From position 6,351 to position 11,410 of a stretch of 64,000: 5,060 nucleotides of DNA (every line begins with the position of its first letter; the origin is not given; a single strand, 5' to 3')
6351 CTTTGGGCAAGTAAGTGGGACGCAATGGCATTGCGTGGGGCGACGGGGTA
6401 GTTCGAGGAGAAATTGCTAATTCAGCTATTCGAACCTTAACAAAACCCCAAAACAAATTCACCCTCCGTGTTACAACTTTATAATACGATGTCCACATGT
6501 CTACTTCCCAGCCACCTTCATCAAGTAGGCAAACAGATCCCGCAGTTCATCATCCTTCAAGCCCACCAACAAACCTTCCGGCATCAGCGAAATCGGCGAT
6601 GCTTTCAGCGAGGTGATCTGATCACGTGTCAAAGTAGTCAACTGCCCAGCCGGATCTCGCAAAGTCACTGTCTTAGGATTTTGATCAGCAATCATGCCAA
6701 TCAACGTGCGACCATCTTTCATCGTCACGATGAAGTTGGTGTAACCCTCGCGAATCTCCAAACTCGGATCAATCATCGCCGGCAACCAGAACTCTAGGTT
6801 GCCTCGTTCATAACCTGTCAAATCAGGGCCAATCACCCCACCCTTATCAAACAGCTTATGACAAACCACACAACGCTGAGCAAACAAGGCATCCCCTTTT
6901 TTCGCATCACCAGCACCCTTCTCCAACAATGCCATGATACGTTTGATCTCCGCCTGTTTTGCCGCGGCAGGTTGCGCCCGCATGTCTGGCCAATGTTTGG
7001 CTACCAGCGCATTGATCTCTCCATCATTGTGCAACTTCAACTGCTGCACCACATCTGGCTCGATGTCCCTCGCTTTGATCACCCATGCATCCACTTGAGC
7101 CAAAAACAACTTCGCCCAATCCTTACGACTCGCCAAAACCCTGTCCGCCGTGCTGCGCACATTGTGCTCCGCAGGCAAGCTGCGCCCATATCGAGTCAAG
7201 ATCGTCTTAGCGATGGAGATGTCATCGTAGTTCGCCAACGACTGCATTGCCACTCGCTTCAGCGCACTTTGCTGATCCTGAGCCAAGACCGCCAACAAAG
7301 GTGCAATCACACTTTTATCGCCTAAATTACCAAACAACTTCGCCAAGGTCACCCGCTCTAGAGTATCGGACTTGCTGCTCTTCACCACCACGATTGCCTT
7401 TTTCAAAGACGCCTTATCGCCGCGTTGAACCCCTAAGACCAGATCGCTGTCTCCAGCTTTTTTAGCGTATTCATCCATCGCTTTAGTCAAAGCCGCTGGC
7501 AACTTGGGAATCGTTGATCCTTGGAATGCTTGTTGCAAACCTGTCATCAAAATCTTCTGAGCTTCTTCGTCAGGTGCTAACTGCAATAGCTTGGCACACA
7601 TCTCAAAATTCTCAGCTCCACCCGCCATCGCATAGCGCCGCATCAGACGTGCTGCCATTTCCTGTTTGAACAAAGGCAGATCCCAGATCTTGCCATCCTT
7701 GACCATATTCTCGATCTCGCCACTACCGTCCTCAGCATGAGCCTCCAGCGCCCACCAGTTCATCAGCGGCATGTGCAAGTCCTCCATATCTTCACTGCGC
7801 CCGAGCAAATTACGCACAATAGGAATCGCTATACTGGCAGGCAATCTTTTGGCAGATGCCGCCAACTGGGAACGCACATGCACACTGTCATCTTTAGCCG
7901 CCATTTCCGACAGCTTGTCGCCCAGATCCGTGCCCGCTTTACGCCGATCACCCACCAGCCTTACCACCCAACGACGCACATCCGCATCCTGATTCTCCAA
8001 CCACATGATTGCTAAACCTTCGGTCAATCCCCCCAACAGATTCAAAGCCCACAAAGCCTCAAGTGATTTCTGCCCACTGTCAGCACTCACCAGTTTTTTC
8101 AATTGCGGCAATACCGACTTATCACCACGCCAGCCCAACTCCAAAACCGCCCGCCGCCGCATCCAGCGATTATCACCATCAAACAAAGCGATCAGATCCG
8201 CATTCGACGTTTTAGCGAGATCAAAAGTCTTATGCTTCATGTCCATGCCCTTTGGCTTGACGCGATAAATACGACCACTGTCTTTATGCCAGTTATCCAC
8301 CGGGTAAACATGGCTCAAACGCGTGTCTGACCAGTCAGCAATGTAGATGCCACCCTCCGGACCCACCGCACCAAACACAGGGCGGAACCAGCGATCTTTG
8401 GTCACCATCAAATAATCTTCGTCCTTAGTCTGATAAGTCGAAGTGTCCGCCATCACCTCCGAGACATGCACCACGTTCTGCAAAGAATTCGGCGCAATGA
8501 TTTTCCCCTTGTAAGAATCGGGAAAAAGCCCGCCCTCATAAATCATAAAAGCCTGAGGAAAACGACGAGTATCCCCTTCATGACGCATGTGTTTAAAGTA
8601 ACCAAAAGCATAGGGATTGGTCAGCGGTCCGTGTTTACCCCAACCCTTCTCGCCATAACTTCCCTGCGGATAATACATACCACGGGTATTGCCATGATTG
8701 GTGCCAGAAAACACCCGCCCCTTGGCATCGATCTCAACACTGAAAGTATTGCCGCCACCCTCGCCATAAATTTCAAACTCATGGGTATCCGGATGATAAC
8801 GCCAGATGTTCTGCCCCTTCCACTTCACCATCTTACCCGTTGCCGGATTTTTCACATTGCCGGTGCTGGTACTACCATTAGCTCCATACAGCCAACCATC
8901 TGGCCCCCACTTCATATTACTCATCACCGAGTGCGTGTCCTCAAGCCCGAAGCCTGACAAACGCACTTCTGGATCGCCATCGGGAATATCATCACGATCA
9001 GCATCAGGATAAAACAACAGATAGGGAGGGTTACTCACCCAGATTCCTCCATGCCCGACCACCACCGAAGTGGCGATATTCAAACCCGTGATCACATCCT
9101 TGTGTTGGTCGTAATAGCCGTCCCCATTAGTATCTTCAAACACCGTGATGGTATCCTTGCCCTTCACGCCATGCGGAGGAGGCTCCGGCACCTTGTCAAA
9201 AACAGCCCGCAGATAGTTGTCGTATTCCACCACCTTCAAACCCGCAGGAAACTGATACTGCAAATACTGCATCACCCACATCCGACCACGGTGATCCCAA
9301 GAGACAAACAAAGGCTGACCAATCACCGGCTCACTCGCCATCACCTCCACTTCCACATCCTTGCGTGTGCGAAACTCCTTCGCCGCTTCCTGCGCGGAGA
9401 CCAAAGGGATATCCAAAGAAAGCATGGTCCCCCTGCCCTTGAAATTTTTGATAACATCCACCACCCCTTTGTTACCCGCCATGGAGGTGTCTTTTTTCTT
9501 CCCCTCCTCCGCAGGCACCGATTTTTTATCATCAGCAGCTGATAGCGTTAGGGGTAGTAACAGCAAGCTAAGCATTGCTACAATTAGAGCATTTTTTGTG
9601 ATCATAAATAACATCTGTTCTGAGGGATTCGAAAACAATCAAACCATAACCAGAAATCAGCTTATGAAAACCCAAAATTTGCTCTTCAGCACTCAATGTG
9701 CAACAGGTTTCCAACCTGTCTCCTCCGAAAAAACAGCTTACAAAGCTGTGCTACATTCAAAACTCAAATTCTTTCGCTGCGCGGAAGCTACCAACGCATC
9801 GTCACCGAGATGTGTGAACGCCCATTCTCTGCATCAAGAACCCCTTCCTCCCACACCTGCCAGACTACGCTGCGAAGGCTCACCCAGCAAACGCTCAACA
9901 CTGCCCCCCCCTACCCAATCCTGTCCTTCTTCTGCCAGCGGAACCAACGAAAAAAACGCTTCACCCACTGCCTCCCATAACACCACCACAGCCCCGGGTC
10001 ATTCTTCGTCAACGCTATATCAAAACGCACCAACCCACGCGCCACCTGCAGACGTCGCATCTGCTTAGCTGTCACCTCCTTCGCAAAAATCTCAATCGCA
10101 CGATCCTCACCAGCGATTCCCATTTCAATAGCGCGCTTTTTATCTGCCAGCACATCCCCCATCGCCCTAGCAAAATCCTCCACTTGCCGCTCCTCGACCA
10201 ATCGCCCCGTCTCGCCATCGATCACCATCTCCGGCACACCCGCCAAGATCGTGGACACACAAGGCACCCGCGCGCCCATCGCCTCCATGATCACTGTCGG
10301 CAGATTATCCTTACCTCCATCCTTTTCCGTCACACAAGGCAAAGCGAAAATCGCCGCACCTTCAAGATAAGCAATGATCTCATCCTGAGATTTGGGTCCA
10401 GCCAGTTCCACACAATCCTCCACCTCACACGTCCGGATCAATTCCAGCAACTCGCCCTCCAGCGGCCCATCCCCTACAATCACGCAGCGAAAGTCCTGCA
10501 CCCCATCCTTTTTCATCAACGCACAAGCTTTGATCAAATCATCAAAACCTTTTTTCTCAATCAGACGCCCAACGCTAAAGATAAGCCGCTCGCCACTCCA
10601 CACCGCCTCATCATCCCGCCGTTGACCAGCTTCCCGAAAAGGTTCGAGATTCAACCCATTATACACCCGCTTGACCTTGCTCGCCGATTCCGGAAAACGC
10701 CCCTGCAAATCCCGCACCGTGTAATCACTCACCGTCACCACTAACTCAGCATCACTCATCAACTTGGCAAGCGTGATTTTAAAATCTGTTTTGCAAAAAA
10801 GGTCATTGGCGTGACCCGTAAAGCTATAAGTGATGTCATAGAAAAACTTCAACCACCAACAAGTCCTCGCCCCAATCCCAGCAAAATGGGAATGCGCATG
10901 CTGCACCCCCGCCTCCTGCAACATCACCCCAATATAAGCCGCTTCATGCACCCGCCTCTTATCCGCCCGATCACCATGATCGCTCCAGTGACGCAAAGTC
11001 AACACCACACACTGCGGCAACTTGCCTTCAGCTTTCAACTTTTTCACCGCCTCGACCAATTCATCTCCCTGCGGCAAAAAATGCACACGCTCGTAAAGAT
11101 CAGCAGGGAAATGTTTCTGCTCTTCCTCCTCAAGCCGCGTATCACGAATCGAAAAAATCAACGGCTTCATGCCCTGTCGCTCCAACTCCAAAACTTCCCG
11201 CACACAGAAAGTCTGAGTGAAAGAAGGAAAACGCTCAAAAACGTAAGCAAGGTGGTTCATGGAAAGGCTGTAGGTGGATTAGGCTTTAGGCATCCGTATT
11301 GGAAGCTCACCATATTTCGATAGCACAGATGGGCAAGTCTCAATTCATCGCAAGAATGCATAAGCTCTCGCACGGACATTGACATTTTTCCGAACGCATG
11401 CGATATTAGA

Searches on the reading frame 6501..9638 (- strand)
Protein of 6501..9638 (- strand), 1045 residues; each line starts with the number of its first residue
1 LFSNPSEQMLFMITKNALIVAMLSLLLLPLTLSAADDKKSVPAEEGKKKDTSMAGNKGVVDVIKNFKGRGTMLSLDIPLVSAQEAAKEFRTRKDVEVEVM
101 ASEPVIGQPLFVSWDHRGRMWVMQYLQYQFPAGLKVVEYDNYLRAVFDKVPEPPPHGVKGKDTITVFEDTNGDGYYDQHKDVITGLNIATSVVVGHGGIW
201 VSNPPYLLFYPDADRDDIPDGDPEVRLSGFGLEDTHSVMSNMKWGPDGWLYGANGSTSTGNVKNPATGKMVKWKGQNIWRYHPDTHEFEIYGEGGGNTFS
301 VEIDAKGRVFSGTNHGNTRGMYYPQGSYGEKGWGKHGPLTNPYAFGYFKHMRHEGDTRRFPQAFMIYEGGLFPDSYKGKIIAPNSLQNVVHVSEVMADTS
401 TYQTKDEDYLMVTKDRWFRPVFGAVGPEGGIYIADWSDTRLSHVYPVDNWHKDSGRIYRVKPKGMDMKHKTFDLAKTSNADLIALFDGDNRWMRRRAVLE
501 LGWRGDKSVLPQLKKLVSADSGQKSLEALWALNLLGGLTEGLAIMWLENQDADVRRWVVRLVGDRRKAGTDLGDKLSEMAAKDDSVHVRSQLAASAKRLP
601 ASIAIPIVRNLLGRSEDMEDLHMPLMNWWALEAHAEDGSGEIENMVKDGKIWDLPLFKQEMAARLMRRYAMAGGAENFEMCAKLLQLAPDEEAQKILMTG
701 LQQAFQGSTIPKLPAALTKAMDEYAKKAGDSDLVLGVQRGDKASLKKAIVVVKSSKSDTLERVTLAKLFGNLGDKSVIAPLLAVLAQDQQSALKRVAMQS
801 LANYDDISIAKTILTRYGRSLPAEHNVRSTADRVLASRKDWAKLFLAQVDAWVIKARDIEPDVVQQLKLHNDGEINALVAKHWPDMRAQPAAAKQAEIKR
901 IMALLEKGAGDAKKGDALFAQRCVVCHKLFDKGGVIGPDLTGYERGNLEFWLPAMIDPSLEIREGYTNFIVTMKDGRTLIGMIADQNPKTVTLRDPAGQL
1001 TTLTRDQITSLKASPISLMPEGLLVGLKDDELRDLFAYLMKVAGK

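Call 3: search_protein_families(library=pfam, proteins=[window:6501-9638:-], max_evalue=0.01)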
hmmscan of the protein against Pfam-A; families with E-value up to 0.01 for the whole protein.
window:6501-9638:- (1045 aa): 5 families
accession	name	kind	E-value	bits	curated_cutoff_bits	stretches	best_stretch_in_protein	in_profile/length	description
PF23500.1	DUF7133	-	3e-65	221.4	27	1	81-463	1-384/385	Domain of unknown function (DUF7133)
PF13646.12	HEAT_2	-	8.4e-11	42.5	27.7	1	482-535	4-58/88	HEAT repeats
PF00034.26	Cytochrom_C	-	1.5e-06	29.9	21.3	1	912-959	1-49/90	Cytochrome c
PF13442.11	Cytochrome_CBB3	-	0.00029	21.5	27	1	911-942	2-29/68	Cytochrome C oxidase, cbb3-type, subunit III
PF03130.22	HEAT_PBS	-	0.0062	17.4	20.9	0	763-786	3-26/27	PBS lyase HEAT-like repeat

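Call 4: search_protein_families(library=ncbifam, proteins=[window:6501-9638:-], max_evalue=0.01)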
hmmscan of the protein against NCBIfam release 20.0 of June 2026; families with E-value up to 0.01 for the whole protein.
window:6501-9638:- (1045 aa): 4 families
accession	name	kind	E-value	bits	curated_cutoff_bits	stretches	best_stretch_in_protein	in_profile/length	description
TIGR02604.1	Piru_Ver_Nterm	subfamily_domain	5.9e-69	233.2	122.2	3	158-319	43-207/367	PVC-type heme-binding CxxCH protein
TIGR02603.1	CxxCH_TIGR02603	domain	7.5e-40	136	68.15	1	910-1041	1-133/134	putative heme-binding domain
TIGR04485.1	thiosulf_SoxX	equivalog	0.0044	17.7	61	0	923-963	5-29/78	sulfur oxidation c-type cytochrome SoxX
NF047433.1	Lepto_7_Nterm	domain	0.0097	15.6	43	0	971-1008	18-55/63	LA_0442/LA_0875 N-terminal domain-containing protein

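Call 45: find_homologous_proteins(query=window:6501-9638:-, max_evalue=1e-10)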
Query window:6501-9638:- (1045 aa): 7379 proteins with E <= 1e-10 among 8000 candidates; the best 120 are listed.
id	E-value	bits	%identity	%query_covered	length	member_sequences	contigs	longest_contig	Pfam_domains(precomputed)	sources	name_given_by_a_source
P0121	0.0e+0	2219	91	100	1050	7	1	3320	PF23500.2,PF13442.12,PF13646.13,PF00034.27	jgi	-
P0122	0.0e+0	2192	90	99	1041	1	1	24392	PF23500.2,PF13442.12,PF13646.13,PF00034.27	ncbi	-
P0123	0.0e+0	2054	85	99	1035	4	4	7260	PF23500.2,PF13646.13,PF00034.27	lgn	-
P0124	0.0e+0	2047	84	99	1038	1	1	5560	PF23500.2,PF13646.13,PF00034.27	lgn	-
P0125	0.0e+0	1944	80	99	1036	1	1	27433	PF23500.2,PF13442.12,PF13646.13,PF00034.27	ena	-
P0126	0.0e+0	1814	83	89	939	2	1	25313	PF23500.2,PF13646.13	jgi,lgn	-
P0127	0.0e+0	1634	69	97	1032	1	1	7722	PF23500.2,PF13646.13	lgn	-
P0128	0.0e+0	1607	67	97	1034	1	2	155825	PF23500.2,PF13646.13,PF00034.27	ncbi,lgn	-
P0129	0.0e+0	1607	68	99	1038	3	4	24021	PF23500.2,PF13646.13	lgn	-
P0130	0.0e+0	1604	70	94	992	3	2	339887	PF23500.2,PF13646.13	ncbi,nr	ncbi:MAG: c-type cytochrome [Akkermansiaceae bacterium]|nr:c-type cytochrome [Akkermansiaceae bacter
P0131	0.0e+0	1601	69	96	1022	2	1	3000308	PF23500.2,PF13646.13,PF00034.27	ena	-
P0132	0.0e+0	1599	67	98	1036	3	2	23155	PF23500.2,PF13646.13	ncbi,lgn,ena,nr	ncbi:MAG: c-type cytochrome [Verrucomicrobiae bacterium]|nr:c-type cytochrome [Verrucomicrobiae bact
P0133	0.0e+0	1592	67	97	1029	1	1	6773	PF23500.2,PF13646.13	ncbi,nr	ncbi:MAG: c-type cytochrome [Verrucomicrobiae bacterium]|nr:c-type cytochrome [Verrucomicrobiae bact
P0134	0.0e+0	1591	68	95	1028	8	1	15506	PF23500.2,PF13646.13,PF00034.27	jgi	-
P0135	0.0e+0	1590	67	97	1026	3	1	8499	PF23500.2,PF13646.13,PF00034.27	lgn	-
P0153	0.0e+0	1404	60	96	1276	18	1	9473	PF01261.31,PF23500.2,PF13646.13,PF00034.27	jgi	jgi:putative membrane-bound dehydrogenase-like protein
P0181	0.0e+0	1314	57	98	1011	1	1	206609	PF23500.2,PF13442.12,PF13646.13,PF00034.27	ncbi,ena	-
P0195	0.0e+0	1301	58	95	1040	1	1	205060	PF23500.2,PF13646.13,PF00034.27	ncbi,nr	ncbi:PVC-type heme-binding CxxCH protein [Verrucomicrobiales bacterium BCK34]|nr:PVC-type heme-bindi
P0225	0.0e+0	1276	56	99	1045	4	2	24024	PF23500.2,PF13646.13,PF00034.27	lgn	-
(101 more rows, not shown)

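Call 46: find_encoding_contigs(protein=P0128, flank=5000, max_places=1)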
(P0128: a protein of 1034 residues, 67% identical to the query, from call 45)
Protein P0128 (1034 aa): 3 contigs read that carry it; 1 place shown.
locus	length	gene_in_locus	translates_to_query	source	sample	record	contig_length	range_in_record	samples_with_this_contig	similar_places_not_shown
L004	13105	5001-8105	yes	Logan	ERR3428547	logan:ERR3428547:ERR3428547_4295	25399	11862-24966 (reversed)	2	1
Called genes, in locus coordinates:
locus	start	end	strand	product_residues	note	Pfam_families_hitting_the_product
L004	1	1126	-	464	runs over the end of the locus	PF00884:Sulfatase, PF16347:SGSH_C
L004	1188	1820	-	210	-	PF06439:3keto-disac_hyd (faint)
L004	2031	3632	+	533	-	PF13360:PQQ_2, PF13570:Beta-prop_ACSF4 (faint), PF25293:Beta-prop_EMC1_N (faint)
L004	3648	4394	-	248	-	-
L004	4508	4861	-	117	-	PF09966:DUF2200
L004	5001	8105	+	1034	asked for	PF23500:DUF7133, PF13646:HEAT_2 (faint), PF00034:Cytochrom_C (weak)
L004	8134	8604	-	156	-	PF02311:AraC_binding, PF07883:Cupin_2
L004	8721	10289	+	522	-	PF07335:Glyco_hydro_75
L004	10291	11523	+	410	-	PF07690:MFS_1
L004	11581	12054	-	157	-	-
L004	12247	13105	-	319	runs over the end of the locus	PF12833:HTH_18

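Call 47: find_encoding_contigs(protein=P0131, flank=5000, max_places=1)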
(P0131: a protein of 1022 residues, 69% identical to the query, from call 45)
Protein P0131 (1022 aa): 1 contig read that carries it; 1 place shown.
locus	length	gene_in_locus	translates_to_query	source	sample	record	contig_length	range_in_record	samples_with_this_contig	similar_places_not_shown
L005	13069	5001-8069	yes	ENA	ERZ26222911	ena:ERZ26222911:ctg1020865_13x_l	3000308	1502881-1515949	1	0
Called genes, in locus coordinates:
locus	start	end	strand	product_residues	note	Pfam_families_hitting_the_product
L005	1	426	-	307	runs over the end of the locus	PF01297:ZnuA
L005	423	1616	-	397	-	PF12704:MacB_PCD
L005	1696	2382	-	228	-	PF00005:ABC_tran, PF13304:AAA_21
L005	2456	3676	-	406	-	-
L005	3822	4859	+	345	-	-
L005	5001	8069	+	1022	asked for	PF23500:DUF7133, PF13646:HEAT_2 (faint), PF00034:Cytochrom_C (faint)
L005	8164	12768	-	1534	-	PF00176:SNF2-rel_dom, PF00271:Helicase_C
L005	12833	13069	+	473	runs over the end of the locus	PF00884:Sulfatase, PF01663:Phosphodiest, PF02995:DUF229 (faint), PF16347:SGSH_C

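Call 48: find_encoding_contigs(protein=P0181, flank=5000, max_places=1)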
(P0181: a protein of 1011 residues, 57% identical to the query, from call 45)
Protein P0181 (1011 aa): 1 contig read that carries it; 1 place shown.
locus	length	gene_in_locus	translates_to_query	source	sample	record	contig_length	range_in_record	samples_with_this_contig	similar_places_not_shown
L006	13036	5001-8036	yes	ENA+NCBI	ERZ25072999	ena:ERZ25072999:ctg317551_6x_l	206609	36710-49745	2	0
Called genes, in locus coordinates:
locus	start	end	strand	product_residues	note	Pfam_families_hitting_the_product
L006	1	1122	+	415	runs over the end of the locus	PF23500:DUF7133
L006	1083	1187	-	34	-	-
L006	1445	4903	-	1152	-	PF05593:RHS_repeat (faint), PF25023:TEN_YD-shell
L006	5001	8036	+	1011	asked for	PF23500:DUF7133, PF13646:HEAT_2 (faint), PF00034:Cytochrom_C (faint), PF13442:Cytochrome_CBB3 (faint)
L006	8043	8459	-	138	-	-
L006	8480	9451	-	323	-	PF03372:Exo_endo_phos (weak)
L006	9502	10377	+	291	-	-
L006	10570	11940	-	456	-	PF07394:DUF1501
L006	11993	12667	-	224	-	PF13191:AAA_16 (faint), PF00005:ABC_tran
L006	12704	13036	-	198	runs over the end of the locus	PF00889:EF_TS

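Call 49: find_encoding_contigs(protein=P0195, flank=5000, max_places=1)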
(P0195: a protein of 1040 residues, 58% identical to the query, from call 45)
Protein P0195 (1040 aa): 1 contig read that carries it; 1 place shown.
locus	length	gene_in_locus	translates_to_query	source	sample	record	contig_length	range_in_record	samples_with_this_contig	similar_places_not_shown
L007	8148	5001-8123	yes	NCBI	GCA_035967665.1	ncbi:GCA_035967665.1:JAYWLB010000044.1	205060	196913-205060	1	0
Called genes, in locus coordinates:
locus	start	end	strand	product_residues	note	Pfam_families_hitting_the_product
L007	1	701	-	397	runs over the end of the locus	PF01676:Metalloenzyme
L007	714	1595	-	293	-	PF00171:Aldedh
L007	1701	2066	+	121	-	-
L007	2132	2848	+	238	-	PF06439:3keto-disac_hyd (weak), PF13385:Laminin_G_3 (weak)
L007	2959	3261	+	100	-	PF03960:ArsC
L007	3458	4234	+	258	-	PF03734:YkuD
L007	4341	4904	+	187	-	-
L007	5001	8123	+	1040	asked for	PF23500:DUF7133, PF13646:HEAT_2 (faint), PF00034:Cytochrom_C (faint)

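Call 68: search_protein_families(library=pfam, proteins=[P0153], max_evalue=0.0001)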
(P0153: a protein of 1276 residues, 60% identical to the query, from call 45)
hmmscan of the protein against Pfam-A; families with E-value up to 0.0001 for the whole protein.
P0153 (1276 aa): 4 families
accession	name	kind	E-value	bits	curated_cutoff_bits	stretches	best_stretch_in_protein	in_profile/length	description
PF23500.1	DUF7133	-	1.6e-70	238.8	27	1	316-695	3-383/385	Domain of unknown function (DUF7133)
PF13646.12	HEAT_2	-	3.6e-11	43.6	27.7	0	716-774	5-63/88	HEAT repeats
PF00034.26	Cytochrom_C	-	7e-07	30.9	21.3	1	1149-1204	3-59/90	Cytochrome c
PF01261.30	AP_endonuc_2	-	1.1e-06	28.9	31.1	1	120-251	94-230/249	Xylose isomerase-like TIM barrel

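Call 75: find_related_loci(query=A5, collection=metagenome_contigs, flank=10000)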
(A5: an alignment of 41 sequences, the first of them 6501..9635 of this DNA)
Query A5 (1044 aa) in metagenome_contigs; peptide patterns used: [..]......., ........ (x = any residue, [..] = any of these).
600 stretches matched a pattern (row limit reached: there are more); 449 encode a relative of the query (tblastn E <= 1e-3); the best 80 are kept; 80 distinct loci.
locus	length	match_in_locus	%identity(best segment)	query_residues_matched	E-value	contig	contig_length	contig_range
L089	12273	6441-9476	67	28-1040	0e+0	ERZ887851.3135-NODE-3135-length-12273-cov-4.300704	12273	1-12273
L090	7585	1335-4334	68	40-1038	0e+0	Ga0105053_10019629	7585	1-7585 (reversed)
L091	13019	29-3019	64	41-1038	0e+0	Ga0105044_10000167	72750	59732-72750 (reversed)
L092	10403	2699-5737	59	22-1040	0e+0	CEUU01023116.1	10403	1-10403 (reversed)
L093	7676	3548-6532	60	47-1040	0e+0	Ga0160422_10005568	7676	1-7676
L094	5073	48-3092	58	23-1040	0e+0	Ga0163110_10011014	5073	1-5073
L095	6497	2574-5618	59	23-1040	0e+0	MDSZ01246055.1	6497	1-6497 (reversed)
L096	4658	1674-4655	59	48-1040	0e+0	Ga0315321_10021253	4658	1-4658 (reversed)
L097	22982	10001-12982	59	48-1044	0e+0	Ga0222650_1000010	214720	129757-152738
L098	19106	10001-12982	58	48-1042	0e+0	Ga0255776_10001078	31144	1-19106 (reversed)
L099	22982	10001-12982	58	48-1042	0e+0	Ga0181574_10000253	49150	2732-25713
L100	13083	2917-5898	58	48-1042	0e+0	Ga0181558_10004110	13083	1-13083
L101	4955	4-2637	65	161-1038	0e+0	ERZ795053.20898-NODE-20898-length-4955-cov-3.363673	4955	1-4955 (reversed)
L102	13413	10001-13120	56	21-1042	0e+0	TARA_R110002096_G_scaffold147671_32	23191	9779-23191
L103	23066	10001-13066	54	11-1040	0e+0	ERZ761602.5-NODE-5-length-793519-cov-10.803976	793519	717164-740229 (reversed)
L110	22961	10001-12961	54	52-1039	0e+0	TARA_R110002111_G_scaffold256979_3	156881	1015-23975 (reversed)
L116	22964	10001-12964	53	51-1039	0e+0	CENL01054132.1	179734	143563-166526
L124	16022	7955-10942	52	42-1038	0e+0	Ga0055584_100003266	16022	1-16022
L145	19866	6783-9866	49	16-1040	0e+0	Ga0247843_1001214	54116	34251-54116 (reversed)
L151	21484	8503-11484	50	24-1040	0e+0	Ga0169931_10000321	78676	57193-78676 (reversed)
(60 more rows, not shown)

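Call 81: search_protein_families(library=pfam, proteins=[L124:7169-10978:+, L145:13390-14838:+, L151:4630-5814:+, L116:5450-6472:-, L110:9089-12982:+], max_evalue=0.0001)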
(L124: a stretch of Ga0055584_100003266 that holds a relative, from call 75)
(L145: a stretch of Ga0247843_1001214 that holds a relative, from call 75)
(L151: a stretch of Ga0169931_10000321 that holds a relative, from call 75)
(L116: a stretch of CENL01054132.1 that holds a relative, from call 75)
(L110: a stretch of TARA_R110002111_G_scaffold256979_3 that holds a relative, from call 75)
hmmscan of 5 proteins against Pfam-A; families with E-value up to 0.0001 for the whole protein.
L124:7169-10978:+ (1270 aa): 4 families
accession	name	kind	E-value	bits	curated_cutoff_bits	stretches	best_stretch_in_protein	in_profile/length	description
PF23500.1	DUF7133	-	1.9e-71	241.8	27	1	301-681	2-384/385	Domain of unknown function (DUF7133)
PF13646.12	HEAT_2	-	1.4e-14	54.5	27.7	0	763-836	6-77/88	HEAT repeats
PF06283.17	ThuA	-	4e-14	53.8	33.4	1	40-246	17-209/209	Trehalose utilisation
PF00034.26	Cytochrom_C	-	2.1e-06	29.4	21.3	0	1131-1213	1-45/90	Cytochrome c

L145:13390-14838:+ (483 aa): 1 family
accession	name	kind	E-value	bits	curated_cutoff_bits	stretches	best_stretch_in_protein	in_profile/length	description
PF07394.17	DUF1501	-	8.5e-144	479.9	27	1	65-482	1-390/390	Protein of unknown function (DUF1501)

L151:4630-5814:+ (395 aa): 3 families
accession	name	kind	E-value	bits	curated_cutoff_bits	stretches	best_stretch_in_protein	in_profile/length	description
PF01408.29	GFO_IDH_MocA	-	8.5e-20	72.1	24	1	60-171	1-110/120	Oxidoreductase family, NAD-binding Rossmann fold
PF22725.1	GFO_IDH_MocA_C3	-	1.4e-17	64.2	27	1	193-316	4-123/124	GFO/IDH/MocA C-terminal domain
PF02894.22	GFO_IDH_MocA_C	-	1.3e-08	35.4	22.9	1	194-390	1-214/218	Oxidoreductase family, C-terminal alpha/beta domain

L116:5450-6472:- (341 aa): 6 families
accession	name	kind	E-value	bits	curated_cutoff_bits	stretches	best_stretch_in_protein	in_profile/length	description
PF20434.5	BD-FAE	-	1.6e-29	103.4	26.8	1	67-297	2-214/215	BD-FAE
PF07859.19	Abhydrolase_3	-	3.5e-25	89.4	25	1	80-317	1-208/210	alpha/beta hydrolase fold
PF00326.27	Peptidase_S9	-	4.3e-19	69.3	22.6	1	243-340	112-210/213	Prolyl oligopeptidase family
PF02129.25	Peptidase_S15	-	5.7e-06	26.6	23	1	104-315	47-260/262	X-Pro dipeptidyl-peptidase (S15 family)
PF00135.34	COesterase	-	7e-06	25.7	27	1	68-120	90-144/515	Carboxylesterase family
PF01738.24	DLH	-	1.2e-05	25.4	21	0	261-332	129-205/217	Dienelactone hydrolase family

L110:9089-12982:+ (1298 aa): 5 families
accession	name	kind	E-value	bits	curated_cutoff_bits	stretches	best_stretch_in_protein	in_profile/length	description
PF23500.1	DUF7133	-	3.9e-68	230.9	27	1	333-712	2-383/385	Domain of unknown function (DUF7133)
PF06283.17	ThuA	-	6.7e-16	59.6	33.4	1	78-282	19-209/209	Trehalose utilisation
PF13646.12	HEAT_2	-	1.3e-15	57.8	27.7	1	729-786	2-60/88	HEAT repeats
PF00034.26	Cytochrom_C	-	6.4e-07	31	21.3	0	1165-1292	3-88/90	Cytochrome c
PF13442.11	Cytochrome_CBB3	-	1.5e-06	28.8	27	0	1162-1193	2-29/68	Cytochrome C oxidase, cbb3-type, subunit III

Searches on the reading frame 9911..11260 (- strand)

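Call 6: search_protein_families(library=pfam, proteins=[window:9911-11260:-], max_evalue=0.001)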
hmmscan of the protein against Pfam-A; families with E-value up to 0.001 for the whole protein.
window:9911-11260:- (449 aa): 3 families
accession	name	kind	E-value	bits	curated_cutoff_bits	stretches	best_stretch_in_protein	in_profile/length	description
PF00534.26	Glycos_transf_1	-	4.9e-34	117.8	26.4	1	222-385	13-170/172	Glycosyl transferases group 1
PF13692.12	Glyco_trans_1_4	-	2e-30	106.4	27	1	225-373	2-142/142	Glycosyl transferases group 1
PF13439.12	Glyco_transf_4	-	8.1e-07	29.7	28.5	1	104-206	58-169/170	Glycosyltransferase Family 4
